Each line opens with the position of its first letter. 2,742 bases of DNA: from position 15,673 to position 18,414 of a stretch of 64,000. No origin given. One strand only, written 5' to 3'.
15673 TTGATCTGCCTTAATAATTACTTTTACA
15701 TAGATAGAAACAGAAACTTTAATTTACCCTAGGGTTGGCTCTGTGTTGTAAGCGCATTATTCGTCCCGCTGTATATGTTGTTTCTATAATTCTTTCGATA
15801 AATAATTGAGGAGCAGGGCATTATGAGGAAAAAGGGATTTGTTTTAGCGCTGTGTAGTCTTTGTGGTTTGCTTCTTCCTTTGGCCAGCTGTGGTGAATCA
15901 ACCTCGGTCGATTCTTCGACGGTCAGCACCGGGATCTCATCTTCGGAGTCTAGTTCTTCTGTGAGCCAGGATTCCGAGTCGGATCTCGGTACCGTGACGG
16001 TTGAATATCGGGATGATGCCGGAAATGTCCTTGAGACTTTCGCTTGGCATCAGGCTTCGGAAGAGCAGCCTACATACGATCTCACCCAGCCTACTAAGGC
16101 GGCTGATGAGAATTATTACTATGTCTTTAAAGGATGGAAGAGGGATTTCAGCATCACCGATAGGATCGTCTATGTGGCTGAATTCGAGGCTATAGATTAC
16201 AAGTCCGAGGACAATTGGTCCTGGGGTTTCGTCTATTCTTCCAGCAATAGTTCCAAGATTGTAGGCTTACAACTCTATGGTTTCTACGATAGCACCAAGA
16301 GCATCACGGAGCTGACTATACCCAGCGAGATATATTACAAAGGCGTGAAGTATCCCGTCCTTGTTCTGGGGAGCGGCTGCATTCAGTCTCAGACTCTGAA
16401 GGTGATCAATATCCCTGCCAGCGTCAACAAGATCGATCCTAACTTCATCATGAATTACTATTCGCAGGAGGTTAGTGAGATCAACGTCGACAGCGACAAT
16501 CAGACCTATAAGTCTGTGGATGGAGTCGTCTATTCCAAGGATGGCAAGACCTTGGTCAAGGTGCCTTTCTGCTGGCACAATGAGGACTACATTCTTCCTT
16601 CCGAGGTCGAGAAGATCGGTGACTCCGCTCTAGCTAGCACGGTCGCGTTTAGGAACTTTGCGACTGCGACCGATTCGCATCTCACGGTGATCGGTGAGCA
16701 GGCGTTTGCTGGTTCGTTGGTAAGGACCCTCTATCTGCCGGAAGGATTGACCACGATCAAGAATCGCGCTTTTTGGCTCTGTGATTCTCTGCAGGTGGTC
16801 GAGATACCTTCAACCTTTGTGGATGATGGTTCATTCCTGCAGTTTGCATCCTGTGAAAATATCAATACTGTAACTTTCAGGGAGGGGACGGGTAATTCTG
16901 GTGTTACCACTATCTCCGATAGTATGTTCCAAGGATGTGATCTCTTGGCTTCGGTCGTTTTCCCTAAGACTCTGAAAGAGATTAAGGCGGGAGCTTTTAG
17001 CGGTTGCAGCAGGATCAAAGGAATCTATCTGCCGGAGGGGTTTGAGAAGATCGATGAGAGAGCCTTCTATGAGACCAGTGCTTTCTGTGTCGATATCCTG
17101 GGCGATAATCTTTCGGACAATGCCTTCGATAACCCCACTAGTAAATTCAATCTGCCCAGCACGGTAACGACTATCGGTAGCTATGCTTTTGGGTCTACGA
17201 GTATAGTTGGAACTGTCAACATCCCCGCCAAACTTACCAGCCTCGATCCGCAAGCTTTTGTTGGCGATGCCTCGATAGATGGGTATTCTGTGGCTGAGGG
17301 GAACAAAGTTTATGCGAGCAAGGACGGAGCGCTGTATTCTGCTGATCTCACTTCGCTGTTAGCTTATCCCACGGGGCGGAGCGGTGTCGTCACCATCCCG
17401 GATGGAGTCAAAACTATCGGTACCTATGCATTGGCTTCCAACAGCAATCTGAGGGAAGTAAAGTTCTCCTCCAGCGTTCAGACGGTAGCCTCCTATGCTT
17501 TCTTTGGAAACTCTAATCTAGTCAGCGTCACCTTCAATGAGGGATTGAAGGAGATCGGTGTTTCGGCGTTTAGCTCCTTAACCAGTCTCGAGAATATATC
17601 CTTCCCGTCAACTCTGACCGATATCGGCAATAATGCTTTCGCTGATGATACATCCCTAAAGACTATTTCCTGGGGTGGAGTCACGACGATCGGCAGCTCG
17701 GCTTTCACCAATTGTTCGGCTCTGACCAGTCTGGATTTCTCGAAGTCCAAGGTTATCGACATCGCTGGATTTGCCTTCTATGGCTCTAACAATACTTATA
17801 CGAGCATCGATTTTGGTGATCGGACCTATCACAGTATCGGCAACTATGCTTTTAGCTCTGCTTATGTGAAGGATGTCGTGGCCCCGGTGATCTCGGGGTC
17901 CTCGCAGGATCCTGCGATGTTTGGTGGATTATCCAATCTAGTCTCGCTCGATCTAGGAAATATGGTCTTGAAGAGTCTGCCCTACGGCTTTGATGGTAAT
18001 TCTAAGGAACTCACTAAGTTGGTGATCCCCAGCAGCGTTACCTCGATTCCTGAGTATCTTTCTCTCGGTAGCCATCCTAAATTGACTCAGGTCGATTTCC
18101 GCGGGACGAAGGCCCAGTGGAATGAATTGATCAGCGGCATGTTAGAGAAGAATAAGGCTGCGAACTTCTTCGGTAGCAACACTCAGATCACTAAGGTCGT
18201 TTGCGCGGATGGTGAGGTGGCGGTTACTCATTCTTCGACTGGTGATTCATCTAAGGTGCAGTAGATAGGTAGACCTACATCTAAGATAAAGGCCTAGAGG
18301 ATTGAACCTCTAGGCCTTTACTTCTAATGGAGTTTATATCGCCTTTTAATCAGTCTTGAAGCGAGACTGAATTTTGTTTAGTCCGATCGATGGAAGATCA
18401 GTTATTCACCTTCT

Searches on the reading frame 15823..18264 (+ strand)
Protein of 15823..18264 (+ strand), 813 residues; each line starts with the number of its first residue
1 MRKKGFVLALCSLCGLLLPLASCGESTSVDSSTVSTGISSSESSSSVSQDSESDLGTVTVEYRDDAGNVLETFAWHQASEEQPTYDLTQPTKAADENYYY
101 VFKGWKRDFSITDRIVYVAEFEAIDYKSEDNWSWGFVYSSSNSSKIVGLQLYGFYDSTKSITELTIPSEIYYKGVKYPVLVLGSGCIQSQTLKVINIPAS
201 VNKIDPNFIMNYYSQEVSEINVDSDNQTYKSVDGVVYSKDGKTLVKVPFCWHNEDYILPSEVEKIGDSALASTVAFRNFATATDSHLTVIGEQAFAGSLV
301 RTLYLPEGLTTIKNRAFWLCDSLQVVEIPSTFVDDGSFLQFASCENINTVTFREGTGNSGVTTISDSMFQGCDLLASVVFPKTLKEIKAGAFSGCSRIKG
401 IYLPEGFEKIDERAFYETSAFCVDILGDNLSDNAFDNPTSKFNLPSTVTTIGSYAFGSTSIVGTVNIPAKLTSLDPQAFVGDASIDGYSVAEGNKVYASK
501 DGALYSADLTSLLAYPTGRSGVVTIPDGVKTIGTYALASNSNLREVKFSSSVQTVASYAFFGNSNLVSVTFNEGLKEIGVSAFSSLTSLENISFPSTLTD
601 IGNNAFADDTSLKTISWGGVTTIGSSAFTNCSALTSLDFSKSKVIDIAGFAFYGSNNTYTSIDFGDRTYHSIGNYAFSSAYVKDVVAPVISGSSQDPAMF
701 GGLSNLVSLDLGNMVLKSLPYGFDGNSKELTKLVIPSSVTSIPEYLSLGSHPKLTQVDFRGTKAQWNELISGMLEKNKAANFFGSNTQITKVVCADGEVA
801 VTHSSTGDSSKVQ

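Call 30: list_cluster_members(proteins=[window:15823-18261:+, window:13572-15509:+, window:55769-57850:-, window:6963-8711:+, window:29917-30579:-, window:42532-44217:-])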
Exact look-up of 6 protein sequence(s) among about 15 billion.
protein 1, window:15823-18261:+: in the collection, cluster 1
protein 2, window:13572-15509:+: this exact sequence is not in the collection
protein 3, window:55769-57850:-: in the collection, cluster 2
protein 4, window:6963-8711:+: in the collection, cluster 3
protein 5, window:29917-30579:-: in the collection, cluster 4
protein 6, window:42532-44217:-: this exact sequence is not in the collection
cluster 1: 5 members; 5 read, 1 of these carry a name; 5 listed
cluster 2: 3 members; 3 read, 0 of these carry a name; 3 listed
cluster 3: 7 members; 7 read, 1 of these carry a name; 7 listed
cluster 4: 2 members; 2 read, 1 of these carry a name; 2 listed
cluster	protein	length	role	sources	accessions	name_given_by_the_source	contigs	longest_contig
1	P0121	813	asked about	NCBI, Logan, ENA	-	-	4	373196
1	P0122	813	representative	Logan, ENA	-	-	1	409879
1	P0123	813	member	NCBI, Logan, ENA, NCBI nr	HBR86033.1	MAG TPA: hypothetical protein DEA32_02480 [Firmicutes bacterium] | hypothetical protein [Bacillota bacterium]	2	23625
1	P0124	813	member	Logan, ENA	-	-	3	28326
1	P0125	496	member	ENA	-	-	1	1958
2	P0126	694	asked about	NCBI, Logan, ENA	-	-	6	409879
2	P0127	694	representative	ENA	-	-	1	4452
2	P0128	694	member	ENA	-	-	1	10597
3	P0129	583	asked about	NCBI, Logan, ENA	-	-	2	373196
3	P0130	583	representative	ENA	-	-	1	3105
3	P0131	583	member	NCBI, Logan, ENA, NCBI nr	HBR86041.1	MAG TPA: hypothetical protein DEA32_02530 [Firmicutes bacterium] | hypothetical protein [Bacillota bacterium]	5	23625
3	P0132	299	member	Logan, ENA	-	-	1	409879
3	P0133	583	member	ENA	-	-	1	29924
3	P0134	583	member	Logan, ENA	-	-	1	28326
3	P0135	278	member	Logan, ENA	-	-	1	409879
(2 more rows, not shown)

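Call 57: search_protein_families(library=ncbifam, proteins=[window:15823-18264:+], max_evalue=1e-10)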
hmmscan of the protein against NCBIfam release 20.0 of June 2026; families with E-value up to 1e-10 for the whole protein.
window:15823-18264:+ (813 aa): 1 family
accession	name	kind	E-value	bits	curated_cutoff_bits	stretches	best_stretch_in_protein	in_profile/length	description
NF047961.1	adhesin_HupY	equivalog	1.9e-28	99.1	1250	1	523-615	191-281/978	leucine-rich repeat adhesin HupY/LrrG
